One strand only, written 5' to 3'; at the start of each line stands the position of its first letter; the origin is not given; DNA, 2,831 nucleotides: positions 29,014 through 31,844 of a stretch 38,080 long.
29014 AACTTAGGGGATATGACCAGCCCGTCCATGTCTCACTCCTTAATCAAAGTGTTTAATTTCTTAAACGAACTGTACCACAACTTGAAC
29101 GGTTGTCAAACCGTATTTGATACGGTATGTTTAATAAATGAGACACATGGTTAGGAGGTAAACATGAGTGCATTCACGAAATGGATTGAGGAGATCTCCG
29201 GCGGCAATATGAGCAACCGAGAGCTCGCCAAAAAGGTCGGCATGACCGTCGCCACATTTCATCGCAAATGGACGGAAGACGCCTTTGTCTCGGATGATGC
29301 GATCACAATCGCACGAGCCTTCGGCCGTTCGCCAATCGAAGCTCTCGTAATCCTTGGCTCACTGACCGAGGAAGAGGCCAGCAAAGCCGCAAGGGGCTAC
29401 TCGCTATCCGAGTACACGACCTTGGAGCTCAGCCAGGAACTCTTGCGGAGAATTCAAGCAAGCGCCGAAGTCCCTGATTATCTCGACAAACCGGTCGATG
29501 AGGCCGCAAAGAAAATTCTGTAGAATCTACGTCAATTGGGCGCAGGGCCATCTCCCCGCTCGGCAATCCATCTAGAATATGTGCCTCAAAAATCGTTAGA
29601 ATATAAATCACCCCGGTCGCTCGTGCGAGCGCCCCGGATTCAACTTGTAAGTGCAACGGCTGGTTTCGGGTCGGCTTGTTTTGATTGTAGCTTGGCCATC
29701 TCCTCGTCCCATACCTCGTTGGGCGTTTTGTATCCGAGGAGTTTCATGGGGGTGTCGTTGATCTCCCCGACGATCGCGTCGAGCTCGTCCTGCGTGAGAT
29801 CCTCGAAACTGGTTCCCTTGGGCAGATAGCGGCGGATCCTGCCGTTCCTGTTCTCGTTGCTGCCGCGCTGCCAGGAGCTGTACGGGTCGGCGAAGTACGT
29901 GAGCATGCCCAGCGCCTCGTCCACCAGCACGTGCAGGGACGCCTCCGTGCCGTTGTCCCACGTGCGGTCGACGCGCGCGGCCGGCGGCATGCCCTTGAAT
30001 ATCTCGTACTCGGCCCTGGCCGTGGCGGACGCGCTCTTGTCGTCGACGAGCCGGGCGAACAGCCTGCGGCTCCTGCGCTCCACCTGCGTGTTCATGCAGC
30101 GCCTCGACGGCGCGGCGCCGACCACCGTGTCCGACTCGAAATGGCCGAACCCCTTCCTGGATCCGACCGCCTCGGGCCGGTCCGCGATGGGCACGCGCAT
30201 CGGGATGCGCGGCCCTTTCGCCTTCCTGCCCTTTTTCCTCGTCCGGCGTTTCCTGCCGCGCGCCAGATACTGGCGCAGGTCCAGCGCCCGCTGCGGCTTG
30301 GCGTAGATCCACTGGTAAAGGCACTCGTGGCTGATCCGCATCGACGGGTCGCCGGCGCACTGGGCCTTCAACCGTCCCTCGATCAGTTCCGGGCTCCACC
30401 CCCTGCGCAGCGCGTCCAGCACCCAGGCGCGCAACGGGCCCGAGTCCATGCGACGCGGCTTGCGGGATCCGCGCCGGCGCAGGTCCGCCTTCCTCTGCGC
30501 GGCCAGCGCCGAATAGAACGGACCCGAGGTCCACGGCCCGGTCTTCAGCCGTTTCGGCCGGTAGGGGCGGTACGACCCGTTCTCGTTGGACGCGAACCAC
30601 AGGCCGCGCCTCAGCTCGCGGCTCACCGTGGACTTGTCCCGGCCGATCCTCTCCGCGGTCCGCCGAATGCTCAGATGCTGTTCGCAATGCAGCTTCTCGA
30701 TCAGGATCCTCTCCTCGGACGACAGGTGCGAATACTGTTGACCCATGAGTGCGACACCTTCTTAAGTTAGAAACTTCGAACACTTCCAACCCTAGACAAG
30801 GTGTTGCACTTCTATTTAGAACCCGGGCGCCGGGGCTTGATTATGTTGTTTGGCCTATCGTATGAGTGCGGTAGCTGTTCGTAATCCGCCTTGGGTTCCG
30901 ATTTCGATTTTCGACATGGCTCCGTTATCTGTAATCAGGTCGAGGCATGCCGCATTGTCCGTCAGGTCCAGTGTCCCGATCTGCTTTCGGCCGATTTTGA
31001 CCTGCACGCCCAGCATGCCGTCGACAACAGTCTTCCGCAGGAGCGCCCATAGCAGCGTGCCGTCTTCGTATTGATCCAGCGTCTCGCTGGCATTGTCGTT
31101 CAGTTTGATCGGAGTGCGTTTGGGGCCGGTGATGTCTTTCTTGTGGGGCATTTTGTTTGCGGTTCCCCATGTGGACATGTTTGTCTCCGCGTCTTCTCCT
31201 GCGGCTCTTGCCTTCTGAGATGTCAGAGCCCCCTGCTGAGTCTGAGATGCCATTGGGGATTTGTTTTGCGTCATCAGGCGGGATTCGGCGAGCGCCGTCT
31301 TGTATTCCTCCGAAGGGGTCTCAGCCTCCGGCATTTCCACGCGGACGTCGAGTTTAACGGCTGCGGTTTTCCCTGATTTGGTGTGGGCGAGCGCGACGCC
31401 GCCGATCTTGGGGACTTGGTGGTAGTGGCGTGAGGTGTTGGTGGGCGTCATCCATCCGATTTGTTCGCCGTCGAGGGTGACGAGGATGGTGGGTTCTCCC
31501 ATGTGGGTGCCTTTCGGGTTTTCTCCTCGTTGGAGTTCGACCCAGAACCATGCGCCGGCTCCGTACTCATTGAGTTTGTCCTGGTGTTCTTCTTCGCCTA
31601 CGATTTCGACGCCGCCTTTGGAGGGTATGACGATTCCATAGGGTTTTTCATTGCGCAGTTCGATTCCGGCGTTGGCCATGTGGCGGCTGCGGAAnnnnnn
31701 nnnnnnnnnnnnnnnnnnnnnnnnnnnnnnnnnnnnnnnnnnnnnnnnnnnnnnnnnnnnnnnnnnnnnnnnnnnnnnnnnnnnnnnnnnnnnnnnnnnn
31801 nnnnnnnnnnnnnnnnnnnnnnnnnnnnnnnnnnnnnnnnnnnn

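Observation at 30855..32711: Membrane-tethered DEDDh exonuclease with a tandemly duplicated C-terminal module in the repressor-integrase moron slot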

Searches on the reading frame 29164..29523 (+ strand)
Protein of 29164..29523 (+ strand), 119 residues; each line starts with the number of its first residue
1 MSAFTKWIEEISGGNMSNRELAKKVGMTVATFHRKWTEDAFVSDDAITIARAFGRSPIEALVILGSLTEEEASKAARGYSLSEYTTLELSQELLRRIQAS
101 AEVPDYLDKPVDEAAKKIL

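Call 21: search_protein_families(library=pfam, proteins=[window:29164-29523:+], max_evalue=0.01)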
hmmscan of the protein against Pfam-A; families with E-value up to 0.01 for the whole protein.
window:29164-29523:+ (119 aa): 4 families
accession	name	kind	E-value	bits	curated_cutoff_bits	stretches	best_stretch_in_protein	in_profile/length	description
PF13412.12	HTH_24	-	0.0011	19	21.9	1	14-34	16-36/48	Winged helix-turn-helix DNA-binding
PF13443.12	HTH_26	-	0.0048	17.6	22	0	15-57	10-54/63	Cro/C1-type HTH DNA-binding domain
PF15260.11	FAM219A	-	0.0071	17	27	1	51-108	40-97/124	Protein family FAM219A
PF20432.4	Xre-like-HTH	-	0.0092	16.7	25.8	0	6-35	13-43/63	Antitoxin Xre-like helix-turn-helix domain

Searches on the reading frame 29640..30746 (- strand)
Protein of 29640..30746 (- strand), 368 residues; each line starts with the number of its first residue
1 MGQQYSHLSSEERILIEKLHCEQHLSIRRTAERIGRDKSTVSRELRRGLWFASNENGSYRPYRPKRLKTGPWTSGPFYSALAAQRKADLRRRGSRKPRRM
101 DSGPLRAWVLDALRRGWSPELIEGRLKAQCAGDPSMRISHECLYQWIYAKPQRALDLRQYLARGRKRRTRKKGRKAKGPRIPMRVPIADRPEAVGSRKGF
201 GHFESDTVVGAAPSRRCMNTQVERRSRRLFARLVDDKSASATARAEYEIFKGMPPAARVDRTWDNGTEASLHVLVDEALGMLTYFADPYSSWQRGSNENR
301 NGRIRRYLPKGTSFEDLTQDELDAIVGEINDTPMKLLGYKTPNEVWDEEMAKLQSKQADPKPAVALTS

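Call 21: search_protein_families(library=pfam, proteins=[window:29640-30746:-], max_evalue=0.01)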
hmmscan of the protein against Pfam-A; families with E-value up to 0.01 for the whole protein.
window:29640-30746:- (368 aa): 4 families
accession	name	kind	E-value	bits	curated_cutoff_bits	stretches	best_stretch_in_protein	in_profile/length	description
PF13936.12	HTH_38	-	1e-12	48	27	1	5-48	2-44/44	Helix-turn-helix domain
PF25212.1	HVO_A0114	-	4.5e-05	23.6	27.6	1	6-46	18-58/84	HVO_A0114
PF13384.12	HTH_23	-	0.0071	16.6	24.6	1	9-47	3-40/50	Homeodomain-like domain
PF13565.12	HTH_32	-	0.0082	17.1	33.7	1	88-146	19-72/73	Homeodomain-like domain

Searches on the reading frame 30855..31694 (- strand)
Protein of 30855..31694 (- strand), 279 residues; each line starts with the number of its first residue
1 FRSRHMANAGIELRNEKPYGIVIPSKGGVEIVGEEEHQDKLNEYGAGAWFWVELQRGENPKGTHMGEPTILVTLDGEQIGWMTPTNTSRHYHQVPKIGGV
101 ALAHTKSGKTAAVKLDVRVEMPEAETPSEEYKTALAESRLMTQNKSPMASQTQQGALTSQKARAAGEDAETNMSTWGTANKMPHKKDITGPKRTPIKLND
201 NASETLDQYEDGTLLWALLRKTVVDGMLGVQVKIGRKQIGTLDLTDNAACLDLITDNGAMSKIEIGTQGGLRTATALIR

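Call 58: search_dna_similar(query=window:30855-31694:-, collection=phages, mode=protein, max_evalue=0.001, max_rows=30)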
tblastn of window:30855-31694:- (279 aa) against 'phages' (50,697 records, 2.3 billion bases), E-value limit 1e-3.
No match.
